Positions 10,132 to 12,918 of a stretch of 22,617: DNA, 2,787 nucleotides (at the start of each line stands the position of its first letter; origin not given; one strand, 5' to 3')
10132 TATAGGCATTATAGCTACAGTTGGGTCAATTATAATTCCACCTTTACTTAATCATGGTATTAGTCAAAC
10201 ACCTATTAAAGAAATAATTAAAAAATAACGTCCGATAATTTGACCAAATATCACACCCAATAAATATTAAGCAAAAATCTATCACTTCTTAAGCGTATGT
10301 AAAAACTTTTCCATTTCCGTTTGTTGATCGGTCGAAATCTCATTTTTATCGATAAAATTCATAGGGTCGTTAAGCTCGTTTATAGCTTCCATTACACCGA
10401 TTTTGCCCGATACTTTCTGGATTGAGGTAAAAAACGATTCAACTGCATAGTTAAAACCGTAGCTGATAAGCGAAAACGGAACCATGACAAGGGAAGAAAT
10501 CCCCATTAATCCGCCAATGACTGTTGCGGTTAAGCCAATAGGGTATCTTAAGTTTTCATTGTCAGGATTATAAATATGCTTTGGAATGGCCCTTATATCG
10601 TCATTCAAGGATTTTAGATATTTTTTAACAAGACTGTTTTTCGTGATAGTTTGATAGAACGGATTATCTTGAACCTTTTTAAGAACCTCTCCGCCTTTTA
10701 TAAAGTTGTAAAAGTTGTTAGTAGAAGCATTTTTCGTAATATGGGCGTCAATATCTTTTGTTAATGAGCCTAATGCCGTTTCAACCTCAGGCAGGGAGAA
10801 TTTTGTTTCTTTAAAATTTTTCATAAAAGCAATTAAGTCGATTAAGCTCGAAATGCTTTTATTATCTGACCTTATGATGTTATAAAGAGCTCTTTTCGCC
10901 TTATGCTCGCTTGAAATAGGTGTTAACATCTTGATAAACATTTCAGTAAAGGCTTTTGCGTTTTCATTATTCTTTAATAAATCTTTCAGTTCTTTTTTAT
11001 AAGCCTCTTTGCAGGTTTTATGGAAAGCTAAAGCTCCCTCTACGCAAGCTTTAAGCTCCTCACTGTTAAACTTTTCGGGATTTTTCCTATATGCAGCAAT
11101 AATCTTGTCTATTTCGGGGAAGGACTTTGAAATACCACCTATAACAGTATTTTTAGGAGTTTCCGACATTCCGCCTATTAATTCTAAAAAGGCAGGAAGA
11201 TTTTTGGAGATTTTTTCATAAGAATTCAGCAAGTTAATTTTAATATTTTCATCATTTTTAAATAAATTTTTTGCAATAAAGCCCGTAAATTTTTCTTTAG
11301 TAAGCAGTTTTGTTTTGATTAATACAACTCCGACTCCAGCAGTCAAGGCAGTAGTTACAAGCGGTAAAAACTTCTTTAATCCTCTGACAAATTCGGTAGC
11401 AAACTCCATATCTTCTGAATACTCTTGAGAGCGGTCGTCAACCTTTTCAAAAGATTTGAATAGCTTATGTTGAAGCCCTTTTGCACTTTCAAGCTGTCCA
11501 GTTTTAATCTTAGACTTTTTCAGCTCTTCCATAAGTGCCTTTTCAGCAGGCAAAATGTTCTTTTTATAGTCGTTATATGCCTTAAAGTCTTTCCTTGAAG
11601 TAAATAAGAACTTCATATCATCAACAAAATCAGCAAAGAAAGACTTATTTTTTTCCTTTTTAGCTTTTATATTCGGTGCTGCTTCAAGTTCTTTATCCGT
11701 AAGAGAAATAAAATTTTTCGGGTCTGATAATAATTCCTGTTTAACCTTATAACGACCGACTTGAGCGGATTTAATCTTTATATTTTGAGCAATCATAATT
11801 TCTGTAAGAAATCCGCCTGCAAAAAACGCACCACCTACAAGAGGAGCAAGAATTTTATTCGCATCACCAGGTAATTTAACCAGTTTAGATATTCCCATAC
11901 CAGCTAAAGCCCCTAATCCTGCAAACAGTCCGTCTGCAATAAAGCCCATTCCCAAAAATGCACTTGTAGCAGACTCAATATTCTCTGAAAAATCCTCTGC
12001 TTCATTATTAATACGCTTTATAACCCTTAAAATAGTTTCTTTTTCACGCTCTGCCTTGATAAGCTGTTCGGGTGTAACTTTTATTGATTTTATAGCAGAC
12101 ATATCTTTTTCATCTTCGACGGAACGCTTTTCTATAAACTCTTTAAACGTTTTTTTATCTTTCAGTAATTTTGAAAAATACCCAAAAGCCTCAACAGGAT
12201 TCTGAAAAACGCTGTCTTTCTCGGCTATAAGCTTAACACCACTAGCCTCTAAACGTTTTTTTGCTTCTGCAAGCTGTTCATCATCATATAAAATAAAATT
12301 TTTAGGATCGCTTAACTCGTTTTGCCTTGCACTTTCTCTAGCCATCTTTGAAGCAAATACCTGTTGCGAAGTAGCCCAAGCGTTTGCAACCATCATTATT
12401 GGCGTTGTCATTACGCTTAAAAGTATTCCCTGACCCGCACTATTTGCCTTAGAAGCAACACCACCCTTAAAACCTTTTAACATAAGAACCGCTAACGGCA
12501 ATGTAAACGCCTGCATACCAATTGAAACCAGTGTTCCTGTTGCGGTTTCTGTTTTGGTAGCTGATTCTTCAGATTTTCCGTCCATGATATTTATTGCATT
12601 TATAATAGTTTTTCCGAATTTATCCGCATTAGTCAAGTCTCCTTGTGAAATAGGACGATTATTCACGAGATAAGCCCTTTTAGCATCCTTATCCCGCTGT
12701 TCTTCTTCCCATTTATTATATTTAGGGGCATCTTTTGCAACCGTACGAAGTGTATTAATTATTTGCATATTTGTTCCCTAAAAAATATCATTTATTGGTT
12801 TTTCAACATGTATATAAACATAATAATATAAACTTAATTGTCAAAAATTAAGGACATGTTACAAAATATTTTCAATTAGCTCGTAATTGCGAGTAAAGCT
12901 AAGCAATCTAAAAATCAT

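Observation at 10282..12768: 828-aa protein with three bilobed hydrophobic hairpins, each followed by an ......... motif (Inc-like internal triplication)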

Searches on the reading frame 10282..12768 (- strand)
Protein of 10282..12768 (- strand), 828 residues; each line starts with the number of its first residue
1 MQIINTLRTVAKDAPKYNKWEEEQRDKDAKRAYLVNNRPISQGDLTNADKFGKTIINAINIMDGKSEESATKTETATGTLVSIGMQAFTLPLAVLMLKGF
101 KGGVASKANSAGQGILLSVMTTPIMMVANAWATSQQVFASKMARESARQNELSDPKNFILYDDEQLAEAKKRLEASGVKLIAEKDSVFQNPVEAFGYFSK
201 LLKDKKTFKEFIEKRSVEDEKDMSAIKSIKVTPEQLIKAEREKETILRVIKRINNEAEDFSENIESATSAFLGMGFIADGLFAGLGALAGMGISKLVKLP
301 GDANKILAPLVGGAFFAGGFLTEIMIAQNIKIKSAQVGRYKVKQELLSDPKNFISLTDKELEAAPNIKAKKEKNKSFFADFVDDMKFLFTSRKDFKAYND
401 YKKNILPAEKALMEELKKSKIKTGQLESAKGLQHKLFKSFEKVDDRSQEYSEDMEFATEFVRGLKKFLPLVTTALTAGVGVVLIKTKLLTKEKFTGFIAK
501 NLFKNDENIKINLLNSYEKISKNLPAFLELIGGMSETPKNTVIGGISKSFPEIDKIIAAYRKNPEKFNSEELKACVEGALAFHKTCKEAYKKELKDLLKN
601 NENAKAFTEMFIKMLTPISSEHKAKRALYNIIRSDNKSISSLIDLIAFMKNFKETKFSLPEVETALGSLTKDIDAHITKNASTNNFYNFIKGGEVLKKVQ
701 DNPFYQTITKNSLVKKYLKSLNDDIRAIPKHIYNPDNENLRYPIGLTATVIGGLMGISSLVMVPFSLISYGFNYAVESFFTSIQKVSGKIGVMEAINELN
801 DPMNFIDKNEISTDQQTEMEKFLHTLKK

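Call 7: search_protein_families(library=pfam, proteins=[window:10282-12768:-], max_evalue=10)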
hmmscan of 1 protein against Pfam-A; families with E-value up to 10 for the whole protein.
window:10282-12768:- (828 aa): 0 families

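Call 8: search_protein_families(library=ncbifam, proteins=[window:10282-12768:-], max_evalue=10)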
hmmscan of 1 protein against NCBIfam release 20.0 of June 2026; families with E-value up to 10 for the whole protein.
window:10282-12768:- (828 aa): 2 families
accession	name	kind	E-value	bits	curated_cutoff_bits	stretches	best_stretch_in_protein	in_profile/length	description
NF038270.1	membran_MsaC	subfamily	0.027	14.2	45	1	197-237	70-110/130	Msa family membrane protein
TIGR04211.1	SH3_and_anchor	equivalog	0.36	10.4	65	1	200-296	91-187/198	TIGR04211 family SH3 domain-containing protein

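Call 9: find_homologous_proteins(query=window:10282-12768:-, max_evalue=0.01)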
Query window:10282-12768:- (828 aa): 9 proteins with E <= 0.01 among 8000 candidates.
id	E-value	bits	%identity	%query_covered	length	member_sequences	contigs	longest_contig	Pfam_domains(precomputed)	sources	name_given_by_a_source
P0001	0.0e+0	1789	100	100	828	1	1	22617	-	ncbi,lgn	ncbi:MAG: hypothetical protein WCK67_11910 [bacterium]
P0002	6.1e-174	598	41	100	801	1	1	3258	-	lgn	-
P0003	5.5e-166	572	49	65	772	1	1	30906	-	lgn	-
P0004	1.8e-56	210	35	24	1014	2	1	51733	-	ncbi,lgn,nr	ncbi:MAG: hypothetical protein LBK53_04400 [Heliobacteriaceae bacterium]|nr:hypothetical protein [He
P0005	1.0e-51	194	35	24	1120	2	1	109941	-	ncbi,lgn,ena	-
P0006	1.1e-35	141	29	58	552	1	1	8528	-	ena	-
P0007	2.8e-34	137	29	53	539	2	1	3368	-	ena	-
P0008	5.8e-32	129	28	55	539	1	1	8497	-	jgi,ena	-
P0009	2.1e-31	127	28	57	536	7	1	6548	-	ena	-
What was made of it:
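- The first search found 9 homologues (call 9). NCBI lists it as 'bacterium' (call 9).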

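Call 10: find_encoding_contigs(protein=window:10282-12768:-, flank=10000, max_places=6)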
Protein window:10282-12768:- (828 aa): 1 contig read that carries it; 1 place shown.
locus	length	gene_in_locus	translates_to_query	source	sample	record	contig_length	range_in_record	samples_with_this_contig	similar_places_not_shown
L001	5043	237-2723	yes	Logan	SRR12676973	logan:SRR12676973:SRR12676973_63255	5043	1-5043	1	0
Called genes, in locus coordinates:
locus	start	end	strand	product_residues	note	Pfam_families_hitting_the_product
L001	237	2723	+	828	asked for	-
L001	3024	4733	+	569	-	PF13424:TPR_12, PF17874:TPR_MalT, PF13424:TPR_12, PF24885:TPR_NPHP3, PF13374:TPR_10 (weak), PF24885:TPR_NPHP3, PF13424:TPR_12, PF13424:TPR_12, +14 more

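Call 14: find_homologous_proteins(query=A1, max_evalue=0.001)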
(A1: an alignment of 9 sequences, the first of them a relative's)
Query A1 (9 sequences) (828 aa, profile of the alignment): 6 proteins with E <= 0.001 among 8000 candidates.
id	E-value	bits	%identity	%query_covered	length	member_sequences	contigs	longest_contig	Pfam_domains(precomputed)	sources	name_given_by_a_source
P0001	7.5e-267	906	100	100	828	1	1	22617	-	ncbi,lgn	ncbi:MAG: hypothetical protein WCK67_11910 [bacterium]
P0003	6.1e-266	903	49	65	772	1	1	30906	-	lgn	-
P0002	3.8e-258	877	41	100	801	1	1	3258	-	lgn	-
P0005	2.2e-245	835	35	24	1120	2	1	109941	-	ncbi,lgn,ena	-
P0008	1.7e-216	739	28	55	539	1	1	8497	-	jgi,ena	-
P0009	3.0e-206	705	28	57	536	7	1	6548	-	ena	-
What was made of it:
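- Tried and rejected: Second word-indexed search with the 9-sequence profile (call 14).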

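Call 15: find_encoding_contigs(protein=P0005, flank=10000, max_places=2)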
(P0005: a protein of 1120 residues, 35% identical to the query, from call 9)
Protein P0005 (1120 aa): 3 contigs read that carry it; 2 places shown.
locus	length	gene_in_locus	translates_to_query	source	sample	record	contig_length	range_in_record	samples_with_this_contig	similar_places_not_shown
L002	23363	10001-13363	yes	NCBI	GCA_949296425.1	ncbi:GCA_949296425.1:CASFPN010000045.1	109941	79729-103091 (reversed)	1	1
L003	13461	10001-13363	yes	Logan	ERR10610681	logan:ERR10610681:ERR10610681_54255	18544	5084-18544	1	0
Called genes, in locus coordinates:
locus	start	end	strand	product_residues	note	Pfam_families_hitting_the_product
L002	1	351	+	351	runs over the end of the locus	PF04551:GcpE, PF26540:GcpE_C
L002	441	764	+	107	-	-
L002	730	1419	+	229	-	-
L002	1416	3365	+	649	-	PF02638:GHL10, PF14871:GHL6 (faint)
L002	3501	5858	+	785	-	PF13567:DUF4131, PF03772:Competence, PF00753:Lactamase_B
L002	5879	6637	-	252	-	PF00215:OMPdecase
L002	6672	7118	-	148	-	PF09633:DUF2023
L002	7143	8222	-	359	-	PF02646:RmuC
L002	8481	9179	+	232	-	PF00072:Response_reg, PF00196:GerE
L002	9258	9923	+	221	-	PF02518:HATPase_c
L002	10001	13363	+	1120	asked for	-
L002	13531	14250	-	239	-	PF02308:MgtC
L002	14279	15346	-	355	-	PF12911:OppC_N, PF00528:BPD_transp_1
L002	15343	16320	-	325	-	PF19300:BPD_transp_1_N, PF00528:BPD_transp_1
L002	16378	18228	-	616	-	PF00496:SBP_bac_5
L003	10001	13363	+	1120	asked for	-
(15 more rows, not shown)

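Call 16: find_encoding_contigs(protein=P0003, flank=10000, max_places=2)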
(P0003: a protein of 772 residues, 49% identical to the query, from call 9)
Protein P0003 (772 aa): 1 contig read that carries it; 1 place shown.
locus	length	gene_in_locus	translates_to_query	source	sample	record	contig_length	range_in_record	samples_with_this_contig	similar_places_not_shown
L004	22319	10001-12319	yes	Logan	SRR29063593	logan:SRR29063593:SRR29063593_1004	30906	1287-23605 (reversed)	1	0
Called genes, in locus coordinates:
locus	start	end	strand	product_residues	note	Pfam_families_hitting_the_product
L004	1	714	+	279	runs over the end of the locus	PF00005:ABC_tran, PF02463:SMC_N (weak), PF13304:AAA_21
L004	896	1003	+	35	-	-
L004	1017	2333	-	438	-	PF02874:ATP-synt_ab_N, PF00006:ATP-synt_ab, PF18269:T3SS_ATPase_C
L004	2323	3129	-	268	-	PF02108:FliH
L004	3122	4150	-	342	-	PF03448:MgtE_N (faint), PF14841:FliG_M (weak), PF14842:FliG_N, PF14841:FliG_M, PF14842:FliG_N, PF01706:FliG_C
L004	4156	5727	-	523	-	PF01514:YscJ_FliF, PF08345:YscJ_FliF_C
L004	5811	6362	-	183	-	PF02049:FliE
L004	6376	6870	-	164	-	PF00460:Flg_bb_rod, PF06429:Flg_bbr_C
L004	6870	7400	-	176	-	PF00460:Flg_bb_rod (weak)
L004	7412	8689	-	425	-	PF00512:HisKA (faint), PF02518:HATPase_c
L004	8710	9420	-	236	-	PF00072:Response_reg, PF08281:Sigma70_r4_2 (weak), PF00196:GerE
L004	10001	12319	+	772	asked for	-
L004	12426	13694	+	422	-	PF01566:Nramp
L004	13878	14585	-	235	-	PF01966:HD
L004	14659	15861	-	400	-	PF00809:Pterin_bind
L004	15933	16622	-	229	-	PF12945:PilZNR, PF07238:PilZ (weak)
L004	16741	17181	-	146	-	-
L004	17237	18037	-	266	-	PF00218:IGPS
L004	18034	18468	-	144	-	-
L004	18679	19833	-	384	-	PF00575:S1, PF23459:S1_RRP5 (faint), PF13509:S1_2 (faint), PF00575:S1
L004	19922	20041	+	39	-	-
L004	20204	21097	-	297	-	-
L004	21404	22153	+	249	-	PF11967:RecO_N, PF02565:RecO_C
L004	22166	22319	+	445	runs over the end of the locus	PF05977:MFS_3, PF07690:MFS_1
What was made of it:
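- On Inc proteins (chlamydial inclusion-membrane proteins): Only flagellar export genes were seen near one homologue (L004, call 16).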

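Call 17: find_encoding_contigs(protein=P0004, flank=10000, max_places=2)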
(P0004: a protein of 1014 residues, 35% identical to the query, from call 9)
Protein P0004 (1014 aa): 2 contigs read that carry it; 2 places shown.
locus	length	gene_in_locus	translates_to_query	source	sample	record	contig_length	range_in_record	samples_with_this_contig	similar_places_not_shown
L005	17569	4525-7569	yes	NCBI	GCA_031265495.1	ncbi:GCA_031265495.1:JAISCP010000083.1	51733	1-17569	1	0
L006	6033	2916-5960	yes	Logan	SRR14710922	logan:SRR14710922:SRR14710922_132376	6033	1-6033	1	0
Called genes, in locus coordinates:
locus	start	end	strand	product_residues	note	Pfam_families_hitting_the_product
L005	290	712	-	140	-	PF09633:DUF2023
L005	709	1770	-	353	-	PF02646:RmuC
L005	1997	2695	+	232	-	PF00072:Response_reg, PF00196:GerE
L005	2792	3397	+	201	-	PF02518:HATPase_c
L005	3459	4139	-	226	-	PF01936:NYN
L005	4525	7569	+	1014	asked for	-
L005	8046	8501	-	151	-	PF02308:MgtC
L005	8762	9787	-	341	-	PF12911:OppC_N, PF00528:BPD_transp_1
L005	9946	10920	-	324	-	PF19300:BPD_transp_1_N, PF00528:BPD_transp_1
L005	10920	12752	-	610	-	PF00496:SBP_bac_5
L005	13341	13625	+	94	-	PF00166:Cpn10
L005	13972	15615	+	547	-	PF00118:Cpn60_TCP1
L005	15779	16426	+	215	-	-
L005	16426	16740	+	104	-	-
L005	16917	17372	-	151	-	PF00085:Thioredoxin, PF13098:Thioredoxin_2, PF13899:Thioredoxin_7 (weak), PF13905:Thioredoxin_8 (weak)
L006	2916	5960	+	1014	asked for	-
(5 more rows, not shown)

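Call 25: search_protein_representatives(alignment_id=A1)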
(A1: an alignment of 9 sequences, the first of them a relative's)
Query: 9 sequences, 712 profile positions. Proteins with E-value up to 0.001 (for the whole library): 535; up to 1e-10: 416; up to 1e-30: 287. The best 150 are listed.
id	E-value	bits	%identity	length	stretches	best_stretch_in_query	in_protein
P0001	2.4e-267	905.5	-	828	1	1-712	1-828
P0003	1.9e-266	902.5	-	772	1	1-712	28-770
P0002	1.2e-258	876.8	-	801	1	1-712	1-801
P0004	1.8e-248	843.1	-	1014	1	1-712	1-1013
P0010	5.3e-198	676.3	-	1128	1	1-712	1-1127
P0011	1.6e-190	651.6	-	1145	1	1-709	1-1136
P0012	8.2e-190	649.3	-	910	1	1-711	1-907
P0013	5.4e-187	639.9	-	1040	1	1-693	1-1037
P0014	5.0e-185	633.4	-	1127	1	1-701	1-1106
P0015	5.7e-185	633.2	-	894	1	1-704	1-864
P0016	1.3e-183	628.7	-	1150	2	1-614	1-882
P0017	1.2e-181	622.3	-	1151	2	1-602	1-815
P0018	1.2e-180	618.9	-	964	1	1-712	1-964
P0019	3.4e-180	617.4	-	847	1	1-695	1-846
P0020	7.3e-180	616.4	-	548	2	1-514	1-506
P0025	7.6e-171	586.5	-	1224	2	1-609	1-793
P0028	4.1e-170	584.2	-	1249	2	1-553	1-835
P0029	7.8e-169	579.9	-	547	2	1-514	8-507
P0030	8.8e-167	573.1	-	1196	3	1-623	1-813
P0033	8.3e-165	566.6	-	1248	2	1-621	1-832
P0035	1.7e-159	549.0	-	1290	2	1-623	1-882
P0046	1.9e-147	509.2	-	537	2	1-511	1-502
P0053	2.0e-145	502.5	-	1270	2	1-624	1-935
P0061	1.5e-142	493.0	-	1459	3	1-585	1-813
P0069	1.0e-136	473.7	-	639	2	2-494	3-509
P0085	4.9e-129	448.4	-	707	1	1-707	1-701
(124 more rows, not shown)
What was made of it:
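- The exhaustive profile search found 535 representatives at E<=1e-3 and 287 at E<=1e-30 (call 25).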

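Call 27: list_cluster_members(proteins=[P0005, P0010, P0020, P0012, P0029, P0061, P0085, P0046, P0019, P0069])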
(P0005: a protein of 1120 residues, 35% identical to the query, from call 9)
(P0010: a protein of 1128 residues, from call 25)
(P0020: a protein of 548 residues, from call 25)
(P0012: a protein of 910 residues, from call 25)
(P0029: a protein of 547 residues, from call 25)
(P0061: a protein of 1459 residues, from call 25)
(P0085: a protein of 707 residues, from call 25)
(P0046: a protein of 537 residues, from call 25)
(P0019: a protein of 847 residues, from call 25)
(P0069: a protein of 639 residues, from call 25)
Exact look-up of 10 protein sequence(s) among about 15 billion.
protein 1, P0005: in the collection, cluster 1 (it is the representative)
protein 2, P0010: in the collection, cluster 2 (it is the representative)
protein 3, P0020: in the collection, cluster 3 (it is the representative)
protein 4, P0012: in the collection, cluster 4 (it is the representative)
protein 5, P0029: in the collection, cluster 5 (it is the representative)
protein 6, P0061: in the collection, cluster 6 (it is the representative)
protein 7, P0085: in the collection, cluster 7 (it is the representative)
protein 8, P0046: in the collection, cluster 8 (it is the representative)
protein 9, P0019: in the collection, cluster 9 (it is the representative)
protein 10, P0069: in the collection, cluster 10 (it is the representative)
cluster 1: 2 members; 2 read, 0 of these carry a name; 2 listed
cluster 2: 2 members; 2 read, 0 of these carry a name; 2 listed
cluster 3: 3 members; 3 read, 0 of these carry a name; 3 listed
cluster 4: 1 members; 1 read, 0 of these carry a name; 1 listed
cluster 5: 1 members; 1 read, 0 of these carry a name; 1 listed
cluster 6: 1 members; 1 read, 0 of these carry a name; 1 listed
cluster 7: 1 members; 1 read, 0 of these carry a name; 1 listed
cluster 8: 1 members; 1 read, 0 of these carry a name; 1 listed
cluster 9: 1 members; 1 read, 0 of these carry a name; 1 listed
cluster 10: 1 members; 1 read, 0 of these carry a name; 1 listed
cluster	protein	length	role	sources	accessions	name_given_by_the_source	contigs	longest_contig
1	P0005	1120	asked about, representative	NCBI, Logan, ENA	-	-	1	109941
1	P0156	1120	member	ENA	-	-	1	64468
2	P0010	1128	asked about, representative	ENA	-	-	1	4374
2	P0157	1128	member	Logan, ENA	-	-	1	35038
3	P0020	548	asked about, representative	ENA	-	-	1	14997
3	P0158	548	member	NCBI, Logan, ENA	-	-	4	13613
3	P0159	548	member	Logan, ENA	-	-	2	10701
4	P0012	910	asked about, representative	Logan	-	-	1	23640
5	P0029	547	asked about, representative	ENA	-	-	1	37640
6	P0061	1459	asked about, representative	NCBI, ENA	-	-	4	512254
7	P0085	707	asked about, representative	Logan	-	-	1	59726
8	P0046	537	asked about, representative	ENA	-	-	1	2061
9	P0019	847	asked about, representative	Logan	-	-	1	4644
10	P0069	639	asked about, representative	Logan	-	-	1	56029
